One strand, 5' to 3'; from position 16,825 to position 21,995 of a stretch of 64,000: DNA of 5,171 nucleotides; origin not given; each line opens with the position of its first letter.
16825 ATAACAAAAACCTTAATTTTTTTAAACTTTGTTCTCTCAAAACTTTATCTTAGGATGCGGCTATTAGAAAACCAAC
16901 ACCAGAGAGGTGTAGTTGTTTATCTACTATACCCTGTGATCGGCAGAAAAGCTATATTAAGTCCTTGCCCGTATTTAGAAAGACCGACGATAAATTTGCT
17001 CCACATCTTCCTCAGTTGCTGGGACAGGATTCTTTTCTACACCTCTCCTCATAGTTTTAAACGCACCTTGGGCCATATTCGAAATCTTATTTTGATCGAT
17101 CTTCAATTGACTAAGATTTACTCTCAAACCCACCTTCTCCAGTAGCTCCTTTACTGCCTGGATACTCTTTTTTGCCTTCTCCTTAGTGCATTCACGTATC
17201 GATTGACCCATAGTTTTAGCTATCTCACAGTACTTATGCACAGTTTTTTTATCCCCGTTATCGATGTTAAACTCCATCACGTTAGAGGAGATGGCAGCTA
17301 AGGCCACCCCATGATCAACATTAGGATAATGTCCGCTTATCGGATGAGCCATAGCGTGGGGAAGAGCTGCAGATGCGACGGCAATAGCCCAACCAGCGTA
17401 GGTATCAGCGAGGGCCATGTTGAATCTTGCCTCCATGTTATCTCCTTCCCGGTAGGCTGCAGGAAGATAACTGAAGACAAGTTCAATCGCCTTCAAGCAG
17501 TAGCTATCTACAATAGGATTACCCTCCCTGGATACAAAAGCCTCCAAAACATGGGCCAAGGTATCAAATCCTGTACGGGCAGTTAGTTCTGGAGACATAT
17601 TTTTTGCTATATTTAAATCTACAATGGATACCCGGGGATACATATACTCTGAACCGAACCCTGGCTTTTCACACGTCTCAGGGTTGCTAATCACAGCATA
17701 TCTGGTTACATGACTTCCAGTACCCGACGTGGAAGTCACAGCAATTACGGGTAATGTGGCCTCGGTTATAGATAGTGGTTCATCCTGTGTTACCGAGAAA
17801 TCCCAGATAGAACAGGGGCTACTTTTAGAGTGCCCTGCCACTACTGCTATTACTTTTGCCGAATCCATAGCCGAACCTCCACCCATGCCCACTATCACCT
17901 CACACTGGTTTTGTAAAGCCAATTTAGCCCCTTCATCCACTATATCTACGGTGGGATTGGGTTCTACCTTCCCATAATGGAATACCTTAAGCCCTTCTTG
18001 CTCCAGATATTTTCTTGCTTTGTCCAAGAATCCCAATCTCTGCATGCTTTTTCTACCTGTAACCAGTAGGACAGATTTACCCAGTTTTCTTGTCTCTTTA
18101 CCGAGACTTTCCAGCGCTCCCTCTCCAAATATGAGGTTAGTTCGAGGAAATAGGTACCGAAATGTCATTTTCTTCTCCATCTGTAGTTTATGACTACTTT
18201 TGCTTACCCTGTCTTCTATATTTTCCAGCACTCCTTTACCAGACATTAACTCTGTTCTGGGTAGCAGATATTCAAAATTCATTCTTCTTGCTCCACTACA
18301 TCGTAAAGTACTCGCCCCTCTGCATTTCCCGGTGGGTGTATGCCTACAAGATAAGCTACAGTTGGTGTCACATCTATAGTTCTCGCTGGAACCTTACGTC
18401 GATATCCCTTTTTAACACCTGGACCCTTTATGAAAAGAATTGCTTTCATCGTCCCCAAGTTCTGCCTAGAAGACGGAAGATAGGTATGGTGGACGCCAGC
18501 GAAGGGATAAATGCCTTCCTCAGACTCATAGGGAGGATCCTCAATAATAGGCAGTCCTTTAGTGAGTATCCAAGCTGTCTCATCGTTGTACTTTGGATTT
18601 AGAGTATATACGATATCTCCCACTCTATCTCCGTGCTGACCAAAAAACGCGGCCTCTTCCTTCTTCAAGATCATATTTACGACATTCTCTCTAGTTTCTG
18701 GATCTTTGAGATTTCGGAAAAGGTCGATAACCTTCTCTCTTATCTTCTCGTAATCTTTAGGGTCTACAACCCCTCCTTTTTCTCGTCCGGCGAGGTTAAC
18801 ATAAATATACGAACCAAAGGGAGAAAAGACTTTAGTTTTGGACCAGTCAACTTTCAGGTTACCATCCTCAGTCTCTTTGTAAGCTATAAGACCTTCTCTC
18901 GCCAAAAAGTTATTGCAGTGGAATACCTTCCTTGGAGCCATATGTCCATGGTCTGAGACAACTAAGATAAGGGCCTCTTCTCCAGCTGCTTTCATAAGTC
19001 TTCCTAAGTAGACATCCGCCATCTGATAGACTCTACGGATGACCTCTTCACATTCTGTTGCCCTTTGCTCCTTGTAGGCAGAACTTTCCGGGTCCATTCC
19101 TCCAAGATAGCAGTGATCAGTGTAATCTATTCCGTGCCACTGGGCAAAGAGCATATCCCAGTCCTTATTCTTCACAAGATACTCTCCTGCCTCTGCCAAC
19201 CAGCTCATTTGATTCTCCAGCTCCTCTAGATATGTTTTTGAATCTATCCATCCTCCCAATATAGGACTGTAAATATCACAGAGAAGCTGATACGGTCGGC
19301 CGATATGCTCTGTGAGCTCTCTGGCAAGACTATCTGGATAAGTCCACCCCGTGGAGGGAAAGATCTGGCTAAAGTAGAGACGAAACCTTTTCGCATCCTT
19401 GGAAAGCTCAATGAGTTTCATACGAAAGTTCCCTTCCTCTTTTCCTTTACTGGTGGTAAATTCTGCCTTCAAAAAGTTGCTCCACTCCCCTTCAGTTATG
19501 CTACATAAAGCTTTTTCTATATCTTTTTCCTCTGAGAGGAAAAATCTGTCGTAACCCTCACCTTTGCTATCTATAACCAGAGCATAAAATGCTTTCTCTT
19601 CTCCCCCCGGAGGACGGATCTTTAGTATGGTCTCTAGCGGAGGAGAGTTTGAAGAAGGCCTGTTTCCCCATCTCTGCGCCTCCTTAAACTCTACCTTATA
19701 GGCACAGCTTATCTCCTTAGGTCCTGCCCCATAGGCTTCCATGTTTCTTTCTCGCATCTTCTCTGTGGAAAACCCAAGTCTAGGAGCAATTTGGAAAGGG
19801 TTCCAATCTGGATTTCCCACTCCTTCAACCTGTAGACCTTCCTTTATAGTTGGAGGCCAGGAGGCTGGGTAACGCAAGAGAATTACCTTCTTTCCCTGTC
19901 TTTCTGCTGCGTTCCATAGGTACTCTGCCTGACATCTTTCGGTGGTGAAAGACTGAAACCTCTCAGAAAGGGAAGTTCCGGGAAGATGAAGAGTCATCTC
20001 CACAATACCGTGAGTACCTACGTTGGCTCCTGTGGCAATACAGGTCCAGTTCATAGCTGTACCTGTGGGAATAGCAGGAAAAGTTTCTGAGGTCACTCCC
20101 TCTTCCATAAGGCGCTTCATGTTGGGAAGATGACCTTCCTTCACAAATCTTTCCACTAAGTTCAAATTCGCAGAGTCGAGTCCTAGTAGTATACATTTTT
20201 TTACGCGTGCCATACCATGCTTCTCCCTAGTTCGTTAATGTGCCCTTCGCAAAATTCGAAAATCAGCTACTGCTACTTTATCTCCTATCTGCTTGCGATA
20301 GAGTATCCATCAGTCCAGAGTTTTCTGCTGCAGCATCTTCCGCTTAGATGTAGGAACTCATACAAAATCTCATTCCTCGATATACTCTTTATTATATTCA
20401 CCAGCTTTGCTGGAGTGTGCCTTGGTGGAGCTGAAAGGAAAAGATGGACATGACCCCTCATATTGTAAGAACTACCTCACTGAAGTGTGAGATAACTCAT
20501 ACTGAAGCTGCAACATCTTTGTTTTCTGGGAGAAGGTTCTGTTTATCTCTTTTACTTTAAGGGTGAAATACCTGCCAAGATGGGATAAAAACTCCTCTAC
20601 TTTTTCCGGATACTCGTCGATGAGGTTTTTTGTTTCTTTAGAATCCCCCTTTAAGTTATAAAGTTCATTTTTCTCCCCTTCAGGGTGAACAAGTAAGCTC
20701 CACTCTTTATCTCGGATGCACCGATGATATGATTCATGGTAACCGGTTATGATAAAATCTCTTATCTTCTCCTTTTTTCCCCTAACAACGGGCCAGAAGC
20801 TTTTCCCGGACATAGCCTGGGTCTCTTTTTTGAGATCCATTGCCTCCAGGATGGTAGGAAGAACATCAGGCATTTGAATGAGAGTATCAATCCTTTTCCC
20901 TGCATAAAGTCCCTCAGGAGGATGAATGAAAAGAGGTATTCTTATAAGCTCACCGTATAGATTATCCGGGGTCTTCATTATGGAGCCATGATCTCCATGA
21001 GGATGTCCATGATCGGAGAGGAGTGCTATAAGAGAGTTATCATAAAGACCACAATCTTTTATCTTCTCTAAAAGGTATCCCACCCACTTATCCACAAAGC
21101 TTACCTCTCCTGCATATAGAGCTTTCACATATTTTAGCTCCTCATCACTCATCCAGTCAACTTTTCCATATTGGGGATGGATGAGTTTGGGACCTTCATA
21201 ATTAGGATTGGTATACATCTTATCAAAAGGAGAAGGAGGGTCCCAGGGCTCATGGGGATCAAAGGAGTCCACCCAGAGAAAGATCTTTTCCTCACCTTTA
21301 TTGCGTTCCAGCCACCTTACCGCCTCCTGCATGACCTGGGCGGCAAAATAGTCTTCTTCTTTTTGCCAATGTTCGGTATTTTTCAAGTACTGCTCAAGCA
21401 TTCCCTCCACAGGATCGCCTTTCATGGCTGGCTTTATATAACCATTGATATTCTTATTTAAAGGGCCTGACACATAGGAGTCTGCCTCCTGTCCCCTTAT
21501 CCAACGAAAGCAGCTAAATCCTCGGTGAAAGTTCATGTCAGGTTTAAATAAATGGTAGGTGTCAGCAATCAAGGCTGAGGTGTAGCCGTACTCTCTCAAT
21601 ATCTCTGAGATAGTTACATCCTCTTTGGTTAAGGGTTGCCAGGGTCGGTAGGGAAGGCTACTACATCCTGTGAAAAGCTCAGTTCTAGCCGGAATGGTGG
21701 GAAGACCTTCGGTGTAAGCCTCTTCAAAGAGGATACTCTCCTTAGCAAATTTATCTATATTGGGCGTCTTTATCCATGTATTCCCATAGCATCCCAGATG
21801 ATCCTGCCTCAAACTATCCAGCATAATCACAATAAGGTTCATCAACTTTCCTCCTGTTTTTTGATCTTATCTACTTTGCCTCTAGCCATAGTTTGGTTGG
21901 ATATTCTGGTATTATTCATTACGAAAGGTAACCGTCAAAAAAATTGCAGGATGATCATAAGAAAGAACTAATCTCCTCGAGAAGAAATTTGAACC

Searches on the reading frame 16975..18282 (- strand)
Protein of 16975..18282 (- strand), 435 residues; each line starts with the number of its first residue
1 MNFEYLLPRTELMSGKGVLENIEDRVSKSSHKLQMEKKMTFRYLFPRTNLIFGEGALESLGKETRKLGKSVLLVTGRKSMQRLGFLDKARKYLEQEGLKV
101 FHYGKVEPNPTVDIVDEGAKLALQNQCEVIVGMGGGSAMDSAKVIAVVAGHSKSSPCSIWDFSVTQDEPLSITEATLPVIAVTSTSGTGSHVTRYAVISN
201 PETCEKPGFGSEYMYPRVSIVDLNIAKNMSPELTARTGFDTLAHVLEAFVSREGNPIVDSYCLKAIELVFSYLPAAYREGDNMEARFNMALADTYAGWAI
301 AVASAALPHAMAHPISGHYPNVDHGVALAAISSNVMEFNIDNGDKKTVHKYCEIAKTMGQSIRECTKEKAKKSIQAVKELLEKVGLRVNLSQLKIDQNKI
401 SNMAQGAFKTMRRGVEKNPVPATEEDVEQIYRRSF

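Call 62: search_protein_families(library=pfam, proteins=[window:16975-18282:-], max_evalue=0.00001)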
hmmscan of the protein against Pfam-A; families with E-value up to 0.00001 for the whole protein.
window:16975-18282:- (435 aa): 3 families
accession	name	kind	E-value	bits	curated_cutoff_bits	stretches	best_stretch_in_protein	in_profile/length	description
PF00465.25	Fe-ADH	-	1.6e-50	171.5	31.3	1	48-222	2-167/168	Iron-containing alcohol dehydrogenase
PF25137.1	ADH_Fe_C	-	5.7e-49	166.9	27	1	234-434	1-193/194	Fe-containing alcohol dehydrogenase family, C-terminal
PF13685.12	Fe-ADH_2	-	4.6e-10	40.1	28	1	52-149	2-97/149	Iron-containing alcohol dehydrogenase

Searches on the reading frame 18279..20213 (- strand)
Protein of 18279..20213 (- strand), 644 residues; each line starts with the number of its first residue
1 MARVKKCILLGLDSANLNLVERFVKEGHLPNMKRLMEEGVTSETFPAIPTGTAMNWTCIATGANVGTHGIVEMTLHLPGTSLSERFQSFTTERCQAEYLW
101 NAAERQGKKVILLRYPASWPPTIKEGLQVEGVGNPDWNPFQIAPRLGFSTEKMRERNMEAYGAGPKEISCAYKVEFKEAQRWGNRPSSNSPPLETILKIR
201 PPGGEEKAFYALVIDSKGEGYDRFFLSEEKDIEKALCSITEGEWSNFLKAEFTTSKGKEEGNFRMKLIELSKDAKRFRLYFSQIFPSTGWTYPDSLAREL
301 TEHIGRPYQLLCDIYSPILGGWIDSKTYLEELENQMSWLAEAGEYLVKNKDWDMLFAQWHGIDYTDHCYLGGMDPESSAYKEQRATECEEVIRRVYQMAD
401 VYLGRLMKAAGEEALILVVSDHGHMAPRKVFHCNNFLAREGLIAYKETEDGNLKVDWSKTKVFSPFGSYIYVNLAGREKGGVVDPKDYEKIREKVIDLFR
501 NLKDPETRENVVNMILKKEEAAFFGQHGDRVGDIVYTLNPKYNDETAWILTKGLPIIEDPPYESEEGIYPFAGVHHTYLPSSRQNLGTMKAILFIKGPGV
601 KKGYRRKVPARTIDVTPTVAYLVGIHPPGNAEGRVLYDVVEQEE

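Call 62: search_protein_families(library=pfam, proteins=[window:18279-20213:-], max_evalue=0.00001)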
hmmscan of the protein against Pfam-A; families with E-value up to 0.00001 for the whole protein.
window:18279-20213:- (644 aa): 1 family
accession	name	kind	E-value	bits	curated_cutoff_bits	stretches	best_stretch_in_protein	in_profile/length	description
PF01663.27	Phosphodiest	-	3e-37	129.4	23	2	8-120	2-114/342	Type I phosphodiesterase / nucleotide pyrophosphatase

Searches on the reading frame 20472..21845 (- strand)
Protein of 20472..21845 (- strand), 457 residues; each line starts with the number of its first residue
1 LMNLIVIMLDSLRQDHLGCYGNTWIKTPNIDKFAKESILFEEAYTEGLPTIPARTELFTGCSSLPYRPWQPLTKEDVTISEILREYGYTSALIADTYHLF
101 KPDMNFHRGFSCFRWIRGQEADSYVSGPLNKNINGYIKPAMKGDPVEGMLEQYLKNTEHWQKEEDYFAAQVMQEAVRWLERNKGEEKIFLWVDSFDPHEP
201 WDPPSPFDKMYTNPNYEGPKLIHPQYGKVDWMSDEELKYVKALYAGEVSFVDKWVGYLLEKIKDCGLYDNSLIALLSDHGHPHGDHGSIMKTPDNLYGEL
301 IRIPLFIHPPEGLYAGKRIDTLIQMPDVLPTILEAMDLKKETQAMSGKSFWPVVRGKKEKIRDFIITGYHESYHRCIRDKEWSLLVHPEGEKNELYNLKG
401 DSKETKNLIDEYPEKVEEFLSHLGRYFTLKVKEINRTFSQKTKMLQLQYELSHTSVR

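Call 62: search_protein_families(library=pfam, proteins=[window:20472-21845:-], max_evalue=0.00001)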
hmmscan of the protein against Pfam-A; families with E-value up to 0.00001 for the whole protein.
window:20472-21845:- (457 aa): 3 families
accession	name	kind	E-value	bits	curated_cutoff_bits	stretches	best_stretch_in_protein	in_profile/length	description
PF00884.28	Sulfatase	-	5.6e-41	141.2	25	1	3-337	2-300/301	Sulfatase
PF16347.10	SGSH_C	-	3.5e-14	53.7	29.3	1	296-412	11-135/154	N-sulphoglucosamine sulphohydrolase, C-terminal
PF01663.27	Phosphodiest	-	2e-08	34.7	23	0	226-284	167-224/342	Type I phosphodiesterase / nucleotide pyrophosphatase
